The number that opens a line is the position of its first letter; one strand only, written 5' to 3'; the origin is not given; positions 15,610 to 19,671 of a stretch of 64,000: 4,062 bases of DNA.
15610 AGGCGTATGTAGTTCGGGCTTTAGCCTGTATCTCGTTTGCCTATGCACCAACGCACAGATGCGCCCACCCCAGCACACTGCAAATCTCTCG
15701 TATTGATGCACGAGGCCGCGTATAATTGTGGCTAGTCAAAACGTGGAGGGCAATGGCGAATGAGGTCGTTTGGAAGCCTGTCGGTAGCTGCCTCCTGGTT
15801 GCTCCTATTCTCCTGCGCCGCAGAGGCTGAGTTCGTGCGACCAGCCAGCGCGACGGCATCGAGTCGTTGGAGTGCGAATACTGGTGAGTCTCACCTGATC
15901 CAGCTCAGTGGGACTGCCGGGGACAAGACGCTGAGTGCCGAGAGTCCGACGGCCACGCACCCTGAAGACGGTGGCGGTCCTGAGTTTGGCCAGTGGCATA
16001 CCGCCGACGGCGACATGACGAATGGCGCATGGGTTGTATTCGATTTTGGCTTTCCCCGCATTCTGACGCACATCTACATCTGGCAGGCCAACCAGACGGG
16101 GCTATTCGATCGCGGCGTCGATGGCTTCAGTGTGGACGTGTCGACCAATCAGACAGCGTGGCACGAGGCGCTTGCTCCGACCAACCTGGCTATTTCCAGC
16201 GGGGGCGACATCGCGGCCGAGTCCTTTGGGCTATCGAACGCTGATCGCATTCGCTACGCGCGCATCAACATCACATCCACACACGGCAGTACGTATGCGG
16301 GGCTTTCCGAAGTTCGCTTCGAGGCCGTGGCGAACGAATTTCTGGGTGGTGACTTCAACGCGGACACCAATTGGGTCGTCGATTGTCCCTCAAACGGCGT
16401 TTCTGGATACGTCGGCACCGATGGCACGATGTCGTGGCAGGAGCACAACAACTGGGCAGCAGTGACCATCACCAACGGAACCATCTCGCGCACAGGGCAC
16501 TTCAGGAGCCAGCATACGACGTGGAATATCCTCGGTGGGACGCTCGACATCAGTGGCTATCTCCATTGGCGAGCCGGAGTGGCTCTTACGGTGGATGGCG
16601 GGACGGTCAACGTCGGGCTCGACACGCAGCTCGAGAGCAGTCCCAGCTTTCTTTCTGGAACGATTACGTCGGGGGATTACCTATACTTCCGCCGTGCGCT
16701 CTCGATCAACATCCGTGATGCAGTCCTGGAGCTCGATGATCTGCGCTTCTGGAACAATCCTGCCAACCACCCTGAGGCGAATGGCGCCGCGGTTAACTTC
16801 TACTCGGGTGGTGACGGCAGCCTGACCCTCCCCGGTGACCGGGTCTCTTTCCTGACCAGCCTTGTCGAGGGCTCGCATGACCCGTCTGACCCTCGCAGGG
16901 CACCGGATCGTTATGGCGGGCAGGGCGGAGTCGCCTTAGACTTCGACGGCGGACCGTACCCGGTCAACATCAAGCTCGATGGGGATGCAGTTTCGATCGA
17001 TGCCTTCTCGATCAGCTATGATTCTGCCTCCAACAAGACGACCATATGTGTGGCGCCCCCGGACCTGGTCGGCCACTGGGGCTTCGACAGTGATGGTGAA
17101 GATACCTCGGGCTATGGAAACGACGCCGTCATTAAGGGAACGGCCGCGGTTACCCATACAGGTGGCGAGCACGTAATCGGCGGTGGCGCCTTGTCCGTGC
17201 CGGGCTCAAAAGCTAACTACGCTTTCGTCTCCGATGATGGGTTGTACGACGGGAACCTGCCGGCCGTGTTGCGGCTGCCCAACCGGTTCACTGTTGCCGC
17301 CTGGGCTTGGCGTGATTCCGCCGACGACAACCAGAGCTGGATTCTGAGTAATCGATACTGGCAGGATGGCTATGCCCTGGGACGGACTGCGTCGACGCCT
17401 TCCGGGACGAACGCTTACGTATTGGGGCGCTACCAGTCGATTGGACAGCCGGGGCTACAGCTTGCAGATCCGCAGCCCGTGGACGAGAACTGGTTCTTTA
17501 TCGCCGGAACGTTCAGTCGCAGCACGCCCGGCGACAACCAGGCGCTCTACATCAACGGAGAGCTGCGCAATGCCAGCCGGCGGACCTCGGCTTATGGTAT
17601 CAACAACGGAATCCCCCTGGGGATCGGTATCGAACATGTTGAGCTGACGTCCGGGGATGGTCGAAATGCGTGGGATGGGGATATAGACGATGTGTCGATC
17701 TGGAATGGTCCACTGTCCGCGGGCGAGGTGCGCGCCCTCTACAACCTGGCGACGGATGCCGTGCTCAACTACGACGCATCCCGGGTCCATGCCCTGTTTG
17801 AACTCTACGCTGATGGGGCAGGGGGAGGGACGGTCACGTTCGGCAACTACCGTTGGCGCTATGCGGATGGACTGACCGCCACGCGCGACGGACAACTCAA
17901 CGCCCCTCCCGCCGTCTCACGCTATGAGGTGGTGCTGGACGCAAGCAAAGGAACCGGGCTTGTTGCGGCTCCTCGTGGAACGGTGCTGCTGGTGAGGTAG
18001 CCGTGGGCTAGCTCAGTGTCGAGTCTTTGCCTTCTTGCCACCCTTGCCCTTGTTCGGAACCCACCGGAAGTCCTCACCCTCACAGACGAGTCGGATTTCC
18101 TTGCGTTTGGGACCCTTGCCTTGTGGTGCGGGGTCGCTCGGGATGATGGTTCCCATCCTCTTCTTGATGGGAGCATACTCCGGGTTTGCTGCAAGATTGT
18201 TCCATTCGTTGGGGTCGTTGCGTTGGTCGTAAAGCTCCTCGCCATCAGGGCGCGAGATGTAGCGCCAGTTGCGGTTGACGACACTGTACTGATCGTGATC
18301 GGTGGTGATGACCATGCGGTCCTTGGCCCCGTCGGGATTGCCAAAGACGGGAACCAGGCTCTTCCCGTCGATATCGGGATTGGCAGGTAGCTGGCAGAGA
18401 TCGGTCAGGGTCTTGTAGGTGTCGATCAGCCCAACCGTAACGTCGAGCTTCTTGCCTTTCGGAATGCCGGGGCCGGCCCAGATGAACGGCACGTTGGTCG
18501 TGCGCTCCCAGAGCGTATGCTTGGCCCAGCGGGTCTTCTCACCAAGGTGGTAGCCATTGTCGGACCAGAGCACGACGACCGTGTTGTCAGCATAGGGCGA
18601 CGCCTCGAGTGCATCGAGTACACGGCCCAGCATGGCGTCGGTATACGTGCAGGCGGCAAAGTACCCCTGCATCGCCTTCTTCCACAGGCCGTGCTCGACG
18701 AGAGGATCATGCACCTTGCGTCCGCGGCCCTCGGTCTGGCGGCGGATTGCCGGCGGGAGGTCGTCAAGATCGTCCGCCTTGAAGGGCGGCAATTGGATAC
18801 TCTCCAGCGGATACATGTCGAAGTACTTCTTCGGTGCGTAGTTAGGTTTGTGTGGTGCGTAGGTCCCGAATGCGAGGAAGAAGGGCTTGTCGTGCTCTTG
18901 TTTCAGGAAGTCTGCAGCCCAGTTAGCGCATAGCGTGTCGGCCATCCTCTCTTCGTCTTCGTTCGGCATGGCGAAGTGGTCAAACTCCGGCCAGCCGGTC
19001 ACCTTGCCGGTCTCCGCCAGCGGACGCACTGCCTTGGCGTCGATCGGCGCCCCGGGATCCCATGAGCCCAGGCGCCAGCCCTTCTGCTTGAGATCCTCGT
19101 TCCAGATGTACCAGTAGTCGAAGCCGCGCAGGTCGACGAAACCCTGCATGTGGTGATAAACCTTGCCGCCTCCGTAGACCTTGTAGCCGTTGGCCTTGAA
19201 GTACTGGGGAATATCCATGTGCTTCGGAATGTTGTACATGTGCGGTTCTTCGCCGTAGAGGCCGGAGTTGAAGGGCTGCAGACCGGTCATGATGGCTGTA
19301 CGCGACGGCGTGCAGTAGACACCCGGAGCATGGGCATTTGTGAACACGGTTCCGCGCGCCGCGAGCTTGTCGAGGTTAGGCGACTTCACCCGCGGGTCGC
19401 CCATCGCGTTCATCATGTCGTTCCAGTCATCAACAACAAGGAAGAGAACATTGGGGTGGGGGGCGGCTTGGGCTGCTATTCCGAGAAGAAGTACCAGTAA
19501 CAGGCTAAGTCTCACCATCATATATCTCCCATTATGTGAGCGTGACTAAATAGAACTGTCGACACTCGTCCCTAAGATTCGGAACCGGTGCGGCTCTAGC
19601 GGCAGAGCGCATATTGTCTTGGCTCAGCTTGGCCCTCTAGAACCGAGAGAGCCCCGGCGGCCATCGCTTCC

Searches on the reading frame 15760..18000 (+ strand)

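Call 6: search_protein_families(library=pfam, proteins=[window:15760-18000:+], max_evalue=0.001)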
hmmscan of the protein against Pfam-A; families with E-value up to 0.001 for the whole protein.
window:15760-18000:+ (746 aa): 1 family
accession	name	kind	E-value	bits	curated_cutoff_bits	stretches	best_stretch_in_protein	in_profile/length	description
PF13385.13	Laminin_G_3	-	4.6e-17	63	27.6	1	504-657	14-150/151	Concanavalin A-like lectin/glucanases superfamily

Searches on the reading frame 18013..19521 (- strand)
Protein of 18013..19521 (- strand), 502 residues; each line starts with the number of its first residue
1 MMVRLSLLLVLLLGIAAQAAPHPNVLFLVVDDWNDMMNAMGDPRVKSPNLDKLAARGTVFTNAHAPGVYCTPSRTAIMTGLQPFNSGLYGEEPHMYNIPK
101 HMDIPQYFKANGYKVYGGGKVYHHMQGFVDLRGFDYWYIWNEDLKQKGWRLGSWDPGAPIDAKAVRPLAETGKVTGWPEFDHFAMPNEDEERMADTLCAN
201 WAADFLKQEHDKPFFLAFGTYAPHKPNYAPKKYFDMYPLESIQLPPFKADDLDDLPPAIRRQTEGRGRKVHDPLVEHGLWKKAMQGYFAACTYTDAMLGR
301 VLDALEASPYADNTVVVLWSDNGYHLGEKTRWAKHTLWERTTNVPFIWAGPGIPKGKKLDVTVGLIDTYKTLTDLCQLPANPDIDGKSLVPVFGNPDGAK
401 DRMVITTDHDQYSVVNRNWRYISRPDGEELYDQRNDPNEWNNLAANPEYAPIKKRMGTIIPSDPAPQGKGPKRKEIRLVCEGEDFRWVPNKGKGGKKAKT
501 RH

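Call 3: search_protein_families(library=pfam, proteins=[window:18013-19521:-], max_evalue=0.01)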
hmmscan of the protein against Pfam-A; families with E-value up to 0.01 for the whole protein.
window:18013-19521:- (502 aa): 4 families
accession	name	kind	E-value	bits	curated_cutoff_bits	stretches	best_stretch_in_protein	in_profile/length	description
PF00884.28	Sulfatase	-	7.1e-51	173.7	25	1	23-375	1-298/301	Sulfatase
PF16347.10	SGSH_C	-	1e-10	42.4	29.3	1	327-457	1-145/154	N-sulphoglucosamine sulphohydrolase, C-terminal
PF01663.27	Phosphodiest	-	0.00026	21.1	23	0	46-91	19-65/342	Type I phosphodiesterase / nucleotide pyrophosphatase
PF01676.23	Metalloenzyme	-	0.0068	16.4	24.3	0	282-377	164-249/252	Metalloenzyme superfamily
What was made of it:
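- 18013..19521 (-): Sulfatase, 74 nt downstream of F2 on the same strand; possibly the last operon gene. PF00884 at 174 bits (call 3).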
